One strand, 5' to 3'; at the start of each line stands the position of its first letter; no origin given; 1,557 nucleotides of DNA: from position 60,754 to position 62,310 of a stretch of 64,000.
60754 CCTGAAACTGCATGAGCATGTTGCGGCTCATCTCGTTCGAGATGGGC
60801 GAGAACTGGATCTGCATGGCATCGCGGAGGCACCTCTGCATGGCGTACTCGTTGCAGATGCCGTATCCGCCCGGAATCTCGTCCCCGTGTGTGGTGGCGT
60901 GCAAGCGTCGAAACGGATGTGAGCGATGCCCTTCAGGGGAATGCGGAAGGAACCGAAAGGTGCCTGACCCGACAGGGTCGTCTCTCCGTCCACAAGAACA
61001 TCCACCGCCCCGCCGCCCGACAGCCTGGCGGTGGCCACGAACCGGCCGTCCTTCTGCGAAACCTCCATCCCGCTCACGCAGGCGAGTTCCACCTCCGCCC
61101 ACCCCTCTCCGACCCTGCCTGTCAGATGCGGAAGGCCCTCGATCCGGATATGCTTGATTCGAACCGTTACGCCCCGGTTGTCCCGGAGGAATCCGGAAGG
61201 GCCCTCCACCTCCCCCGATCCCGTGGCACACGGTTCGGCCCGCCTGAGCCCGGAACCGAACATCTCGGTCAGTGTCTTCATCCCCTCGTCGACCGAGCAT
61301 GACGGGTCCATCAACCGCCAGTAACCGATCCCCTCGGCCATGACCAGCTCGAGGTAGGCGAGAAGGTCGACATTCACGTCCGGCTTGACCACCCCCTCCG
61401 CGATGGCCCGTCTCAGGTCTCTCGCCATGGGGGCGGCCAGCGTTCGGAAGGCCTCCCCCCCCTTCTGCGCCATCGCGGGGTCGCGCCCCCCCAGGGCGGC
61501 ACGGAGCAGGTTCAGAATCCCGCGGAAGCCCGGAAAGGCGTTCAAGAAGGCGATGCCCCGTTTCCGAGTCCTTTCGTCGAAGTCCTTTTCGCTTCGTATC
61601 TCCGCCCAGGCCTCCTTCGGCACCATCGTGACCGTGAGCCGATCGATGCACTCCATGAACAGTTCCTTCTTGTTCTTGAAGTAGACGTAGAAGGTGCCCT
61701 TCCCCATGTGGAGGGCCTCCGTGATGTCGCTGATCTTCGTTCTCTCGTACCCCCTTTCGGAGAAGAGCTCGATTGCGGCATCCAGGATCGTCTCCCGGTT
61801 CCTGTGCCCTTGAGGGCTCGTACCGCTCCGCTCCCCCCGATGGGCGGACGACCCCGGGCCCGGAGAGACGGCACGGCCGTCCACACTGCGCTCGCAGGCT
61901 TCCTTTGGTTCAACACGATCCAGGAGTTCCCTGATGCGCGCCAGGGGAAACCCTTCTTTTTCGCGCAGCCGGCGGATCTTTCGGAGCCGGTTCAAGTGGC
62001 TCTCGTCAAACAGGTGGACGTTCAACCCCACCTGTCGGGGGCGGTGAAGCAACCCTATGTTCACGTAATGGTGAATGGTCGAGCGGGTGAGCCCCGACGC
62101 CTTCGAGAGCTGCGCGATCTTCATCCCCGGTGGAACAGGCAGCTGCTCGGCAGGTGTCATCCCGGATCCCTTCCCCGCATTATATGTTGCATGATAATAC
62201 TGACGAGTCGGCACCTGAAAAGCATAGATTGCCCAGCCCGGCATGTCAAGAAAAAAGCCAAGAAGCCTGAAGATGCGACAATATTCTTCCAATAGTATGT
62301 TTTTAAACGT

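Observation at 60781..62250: Triple-fusion regulator: MerR-type HTH + complete TetR-family repressor + extra C-terminal domain, adjacent to the dehydratase genes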

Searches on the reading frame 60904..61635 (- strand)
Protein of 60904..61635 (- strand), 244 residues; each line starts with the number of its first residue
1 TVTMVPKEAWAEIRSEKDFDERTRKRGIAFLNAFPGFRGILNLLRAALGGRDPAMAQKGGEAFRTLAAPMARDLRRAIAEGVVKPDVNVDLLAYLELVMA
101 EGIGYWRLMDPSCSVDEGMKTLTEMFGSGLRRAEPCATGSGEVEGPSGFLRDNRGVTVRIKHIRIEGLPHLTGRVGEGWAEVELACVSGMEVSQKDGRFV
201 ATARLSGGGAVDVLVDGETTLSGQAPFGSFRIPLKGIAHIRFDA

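Call 45: find_related_loci(query=A4, collection=metagenome_contigs, flank=6000)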
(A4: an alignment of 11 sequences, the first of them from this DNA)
Query A4 (244 aa) in metagenome_contigs; peptide patterns used: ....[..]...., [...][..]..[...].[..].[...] (x = any residue, [..] = any of these).
101 stretches matched a pattern; 14 encode a relative of the query (tblastn E <= 1e-3); 14 distinct loci.
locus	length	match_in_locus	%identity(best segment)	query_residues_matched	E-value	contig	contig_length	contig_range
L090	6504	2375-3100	52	1-242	3e-81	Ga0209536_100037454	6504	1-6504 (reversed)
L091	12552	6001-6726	51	1-242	2e-75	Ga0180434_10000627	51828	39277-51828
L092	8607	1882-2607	51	1-242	2e-75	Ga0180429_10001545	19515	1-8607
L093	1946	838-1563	46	1-242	8e-73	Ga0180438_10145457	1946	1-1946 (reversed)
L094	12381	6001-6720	48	1-240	6e-69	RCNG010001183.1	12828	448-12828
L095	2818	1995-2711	45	1-240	4e-65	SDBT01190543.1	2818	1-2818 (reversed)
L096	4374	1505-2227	43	2-242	1e-64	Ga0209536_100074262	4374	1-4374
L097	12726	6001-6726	43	1-242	3e-64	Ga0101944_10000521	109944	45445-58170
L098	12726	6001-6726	43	1-242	1e-63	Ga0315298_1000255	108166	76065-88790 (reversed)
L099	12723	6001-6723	42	2-242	3e-62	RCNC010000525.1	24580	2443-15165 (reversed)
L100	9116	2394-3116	44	2-242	4e-62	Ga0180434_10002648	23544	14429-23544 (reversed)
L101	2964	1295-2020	41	1-242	6e-61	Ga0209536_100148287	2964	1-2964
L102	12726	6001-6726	43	1-242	1e-60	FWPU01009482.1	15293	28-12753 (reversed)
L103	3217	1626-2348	34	1-242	7e-50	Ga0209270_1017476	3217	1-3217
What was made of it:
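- Tried and rejected: A TetR_C plus beta alignment worked (call 45).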

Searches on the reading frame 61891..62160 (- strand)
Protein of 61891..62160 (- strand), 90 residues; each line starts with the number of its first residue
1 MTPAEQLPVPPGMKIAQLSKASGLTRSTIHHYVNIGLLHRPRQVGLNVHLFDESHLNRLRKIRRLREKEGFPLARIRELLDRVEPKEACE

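Call 74: search_solved_structures(query=window:61891-62160:-, max_evalue=0.01, show_alignments=2)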
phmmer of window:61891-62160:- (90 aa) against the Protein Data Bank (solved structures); distinct sequences matched with E-value up to 0.01: 15.
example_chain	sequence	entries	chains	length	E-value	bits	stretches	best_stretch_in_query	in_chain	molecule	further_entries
2dg6_A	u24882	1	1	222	1.7e-10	44.5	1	13-84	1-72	putative transcriptional regulator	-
5gpe_A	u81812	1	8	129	2.4e-07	34.5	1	13-86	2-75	Transcriptional regulator, MerR-family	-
1jbg_A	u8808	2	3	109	8e-07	32.8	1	14-82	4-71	transcription activator of multidrug-efflux transporter genes mta | transcription activator MtaN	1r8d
2vz4_A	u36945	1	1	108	5.4e-06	30.2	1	15-82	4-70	HTH-TYPE TRANSCRIPTIONAL ACTIVATOR TIPA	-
3qao_A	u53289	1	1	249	7.6e-06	29.7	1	12-81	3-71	MerR-like transcriptional regulator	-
4ua1_A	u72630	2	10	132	8.2e-06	29.6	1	14-88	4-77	Regulatory protein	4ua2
6jgf_A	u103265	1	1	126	0.00012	25.8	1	13-89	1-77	CadR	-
6jgv_A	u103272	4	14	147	0.00017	25.4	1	13-89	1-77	CadR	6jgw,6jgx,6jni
6jyw_A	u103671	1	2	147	0.00017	25.4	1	13-89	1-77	CadR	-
7cla_A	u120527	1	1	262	0.0002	25.2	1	15-82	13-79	HTH-type transcriptional regulator SkgA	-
6ldi_G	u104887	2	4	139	0.00049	23.9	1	12-81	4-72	HTH-type transcriptional regulator CueR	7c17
4wls_A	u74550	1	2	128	0.00093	23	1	13-81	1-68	HTH-type transcriptional regulator CueR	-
1q05_A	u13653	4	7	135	0.0011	22.8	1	13-81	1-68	Transcriptional regulator cueR | HTH-type transcriptional regulator CueR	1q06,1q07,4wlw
6xh7_G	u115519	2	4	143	0.0011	22.8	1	13-81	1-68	HTH-type transcriptional regulator CueR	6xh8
5crl_A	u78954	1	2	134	0.0012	22.7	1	14-89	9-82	Mercuric resistance operon regulatory protein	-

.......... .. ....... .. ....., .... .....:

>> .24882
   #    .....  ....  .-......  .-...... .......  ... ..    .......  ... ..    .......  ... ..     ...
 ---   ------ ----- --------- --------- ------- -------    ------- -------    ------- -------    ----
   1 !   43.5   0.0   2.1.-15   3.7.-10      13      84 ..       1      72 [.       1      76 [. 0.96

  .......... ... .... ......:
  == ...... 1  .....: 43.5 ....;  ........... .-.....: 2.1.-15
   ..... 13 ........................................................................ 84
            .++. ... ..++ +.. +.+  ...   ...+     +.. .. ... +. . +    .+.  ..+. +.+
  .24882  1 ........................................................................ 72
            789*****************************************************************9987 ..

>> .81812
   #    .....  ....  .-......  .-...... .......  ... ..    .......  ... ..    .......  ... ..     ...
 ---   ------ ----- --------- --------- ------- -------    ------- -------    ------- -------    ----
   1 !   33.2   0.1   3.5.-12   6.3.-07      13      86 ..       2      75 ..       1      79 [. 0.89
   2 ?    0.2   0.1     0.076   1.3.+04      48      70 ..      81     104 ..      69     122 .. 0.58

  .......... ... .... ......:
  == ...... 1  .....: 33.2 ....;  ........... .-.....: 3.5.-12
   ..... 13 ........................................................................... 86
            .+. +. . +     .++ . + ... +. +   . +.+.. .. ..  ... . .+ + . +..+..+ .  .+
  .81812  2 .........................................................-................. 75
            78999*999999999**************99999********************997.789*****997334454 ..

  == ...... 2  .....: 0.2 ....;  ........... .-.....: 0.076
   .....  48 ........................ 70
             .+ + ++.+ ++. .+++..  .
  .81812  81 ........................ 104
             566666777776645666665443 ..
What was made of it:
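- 61915..62124 (-): MerR-type winged helix-turn-helix, residues 13-82 (helices 1-4 and the wing). The coiled-coil helix 5 is absent. Best PDB match is 2dg6 (call 74).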
